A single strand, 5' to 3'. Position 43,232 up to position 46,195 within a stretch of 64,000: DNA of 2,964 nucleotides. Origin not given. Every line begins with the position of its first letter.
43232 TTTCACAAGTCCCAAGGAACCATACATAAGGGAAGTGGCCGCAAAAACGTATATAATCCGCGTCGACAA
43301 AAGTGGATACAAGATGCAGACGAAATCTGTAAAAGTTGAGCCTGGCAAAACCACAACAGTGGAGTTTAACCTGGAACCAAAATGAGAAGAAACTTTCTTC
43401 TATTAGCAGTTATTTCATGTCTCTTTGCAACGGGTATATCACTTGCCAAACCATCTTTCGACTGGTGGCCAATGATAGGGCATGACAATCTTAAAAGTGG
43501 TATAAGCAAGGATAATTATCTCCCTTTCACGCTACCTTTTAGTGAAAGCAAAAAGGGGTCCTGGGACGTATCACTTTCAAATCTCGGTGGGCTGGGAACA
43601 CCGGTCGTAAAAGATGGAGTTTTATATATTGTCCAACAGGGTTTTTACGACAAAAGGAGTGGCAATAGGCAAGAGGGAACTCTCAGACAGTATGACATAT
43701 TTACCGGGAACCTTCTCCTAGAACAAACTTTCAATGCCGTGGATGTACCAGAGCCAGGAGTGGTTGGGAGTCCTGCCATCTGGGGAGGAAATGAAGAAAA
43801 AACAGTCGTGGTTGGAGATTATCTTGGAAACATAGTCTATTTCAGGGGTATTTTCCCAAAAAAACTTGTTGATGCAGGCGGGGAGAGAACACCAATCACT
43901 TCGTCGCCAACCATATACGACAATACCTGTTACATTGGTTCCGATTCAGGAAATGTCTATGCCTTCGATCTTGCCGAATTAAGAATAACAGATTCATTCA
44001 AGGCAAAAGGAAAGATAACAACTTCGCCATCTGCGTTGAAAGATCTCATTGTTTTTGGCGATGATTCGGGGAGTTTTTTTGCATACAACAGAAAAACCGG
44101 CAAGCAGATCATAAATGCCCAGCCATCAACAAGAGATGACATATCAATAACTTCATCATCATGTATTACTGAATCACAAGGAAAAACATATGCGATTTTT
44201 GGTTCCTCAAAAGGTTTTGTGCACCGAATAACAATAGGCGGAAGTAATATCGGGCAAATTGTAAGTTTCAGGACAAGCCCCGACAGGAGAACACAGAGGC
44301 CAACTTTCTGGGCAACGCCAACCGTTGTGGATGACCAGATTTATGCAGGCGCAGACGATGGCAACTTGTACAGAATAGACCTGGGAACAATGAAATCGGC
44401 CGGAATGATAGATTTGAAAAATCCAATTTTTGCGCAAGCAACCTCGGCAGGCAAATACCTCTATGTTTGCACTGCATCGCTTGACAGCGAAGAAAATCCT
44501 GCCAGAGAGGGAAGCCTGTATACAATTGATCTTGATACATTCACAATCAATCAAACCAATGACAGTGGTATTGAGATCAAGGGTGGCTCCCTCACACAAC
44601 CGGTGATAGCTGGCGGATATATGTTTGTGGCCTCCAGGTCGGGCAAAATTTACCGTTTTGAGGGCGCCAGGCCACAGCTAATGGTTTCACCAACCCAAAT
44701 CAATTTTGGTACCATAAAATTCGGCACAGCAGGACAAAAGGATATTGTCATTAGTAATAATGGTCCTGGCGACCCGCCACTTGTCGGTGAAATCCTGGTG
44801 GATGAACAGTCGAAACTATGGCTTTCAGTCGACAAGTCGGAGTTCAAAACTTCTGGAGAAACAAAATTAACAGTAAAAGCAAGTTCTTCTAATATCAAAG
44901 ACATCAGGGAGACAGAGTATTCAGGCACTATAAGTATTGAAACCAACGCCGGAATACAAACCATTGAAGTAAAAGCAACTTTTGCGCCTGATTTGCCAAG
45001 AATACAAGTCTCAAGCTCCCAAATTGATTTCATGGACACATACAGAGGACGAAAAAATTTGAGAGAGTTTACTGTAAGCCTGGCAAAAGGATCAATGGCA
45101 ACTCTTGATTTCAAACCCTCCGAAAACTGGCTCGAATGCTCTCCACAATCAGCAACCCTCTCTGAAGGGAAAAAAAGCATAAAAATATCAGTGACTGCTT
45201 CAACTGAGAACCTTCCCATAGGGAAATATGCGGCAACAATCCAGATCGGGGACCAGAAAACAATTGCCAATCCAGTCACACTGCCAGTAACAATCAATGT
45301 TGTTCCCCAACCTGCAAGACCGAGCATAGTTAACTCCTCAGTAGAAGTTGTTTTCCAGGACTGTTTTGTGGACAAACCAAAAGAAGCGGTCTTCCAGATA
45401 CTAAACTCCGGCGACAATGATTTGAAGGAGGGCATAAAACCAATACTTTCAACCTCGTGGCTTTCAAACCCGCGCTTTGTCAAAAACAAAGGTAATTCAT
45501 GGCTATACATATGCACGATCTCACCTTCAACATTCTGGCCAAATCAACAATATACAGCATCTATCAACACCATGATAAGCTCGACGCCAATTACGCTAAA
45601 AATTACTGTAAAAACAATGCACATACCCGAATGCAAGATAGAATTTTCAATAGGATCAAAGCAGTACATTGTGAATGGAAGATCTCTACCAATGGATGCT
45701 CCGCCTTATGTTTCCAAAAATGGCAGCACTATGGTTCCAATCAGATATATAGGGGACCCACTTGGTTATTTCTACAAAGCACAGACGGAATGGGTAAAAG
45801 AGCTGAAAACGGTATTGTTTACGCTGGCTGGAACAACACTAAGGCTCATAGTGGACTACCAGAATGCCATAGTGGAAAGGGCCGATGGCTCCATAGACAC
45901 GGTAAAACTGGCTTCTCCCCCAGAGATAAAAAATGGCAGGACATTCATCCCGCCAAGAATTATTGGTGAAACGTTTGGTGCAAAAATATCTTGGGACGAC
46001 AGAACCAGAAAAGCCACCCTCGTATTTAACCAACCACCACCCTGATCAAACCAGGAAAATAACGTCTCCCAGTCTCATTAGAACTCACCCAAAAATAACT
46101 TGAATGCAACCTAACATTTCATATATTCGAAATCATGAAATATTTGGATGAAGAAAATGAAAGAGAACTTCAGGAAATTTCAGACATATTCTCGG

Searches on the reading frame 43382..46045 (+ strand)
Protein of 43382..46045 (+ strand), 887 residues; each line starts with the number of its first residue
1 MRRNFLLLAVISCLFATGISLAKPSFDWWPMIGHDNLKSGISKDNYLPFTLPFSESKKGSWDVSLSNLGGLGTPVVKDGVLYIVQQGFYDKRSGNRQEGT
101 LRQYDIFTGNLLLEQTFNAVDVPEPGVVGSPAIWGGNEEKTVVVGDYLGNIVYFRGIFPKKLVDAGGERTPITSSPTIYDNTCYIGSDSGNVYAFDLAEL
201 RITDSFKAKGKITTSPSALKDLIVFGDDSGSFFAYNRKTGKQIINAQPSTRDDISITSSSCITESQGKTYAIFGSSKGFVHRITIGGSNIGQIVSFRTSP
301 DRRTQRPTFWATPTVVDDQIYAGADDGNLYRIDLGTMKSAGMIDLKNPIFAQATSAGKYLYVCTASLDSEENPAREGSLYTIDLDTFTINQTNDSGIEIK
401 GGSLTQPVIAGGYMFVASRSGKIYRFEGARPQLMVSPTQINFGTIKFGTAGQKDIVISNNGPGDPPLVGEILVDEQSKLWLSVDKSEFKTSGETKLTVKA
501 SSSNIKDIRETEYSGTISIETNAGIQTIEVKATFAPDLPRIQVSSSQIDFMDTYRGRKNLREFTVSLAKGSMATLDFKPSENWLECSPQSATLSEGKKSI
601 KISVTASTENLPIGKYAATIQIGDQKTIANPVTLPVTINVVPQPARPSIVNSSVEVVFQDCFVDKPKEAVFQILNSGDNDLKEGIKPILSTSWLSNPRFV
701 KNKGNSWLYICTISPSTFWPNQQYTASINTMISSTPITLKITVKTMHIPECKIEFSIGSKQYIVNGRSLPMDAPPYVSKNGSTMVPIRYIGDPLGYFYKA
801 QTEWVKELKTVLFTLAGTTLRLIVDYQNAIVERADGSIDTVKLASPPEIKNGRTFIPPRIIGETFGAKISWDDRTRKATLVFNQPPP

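Call 61: search_protein_families(library=pfam, proteins=[window:43382-46045:+], max_evalue=0.001)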
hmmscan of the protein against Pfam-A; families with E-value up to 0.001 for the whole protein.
window:43382-46045:+ (887 aa): 5 families
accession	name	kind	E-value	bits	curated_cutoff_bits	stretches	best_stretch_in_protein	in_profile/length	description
PF07833.16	Cu_amine_oxidN1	-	9.1e-34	116.1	24.2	2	764-878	2-106/108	Copper amine oxidase N-terminal domain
PF13570.13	Beta-prop_ACSF4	-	4.1e-17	63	133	1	138-427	60-328/329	Beta-alanine-activating enzyme, beta-propeller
PF13360.13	PQQ_2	-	4.9e-10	39.9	27.6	1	173-338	26-190/233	Outer membrane protein assembly factor BamB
PF22544.2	HYDIN_VesB_CFA65-like_Ig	-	1.7e-08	35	25.5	1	431-531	1-98/100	HYDIN/CFA65/VesB-like, Ig-like domain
PF19190.6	BACON_2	-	2.1e-08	34.4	25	1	576-632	36-91/94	Viral BACON domain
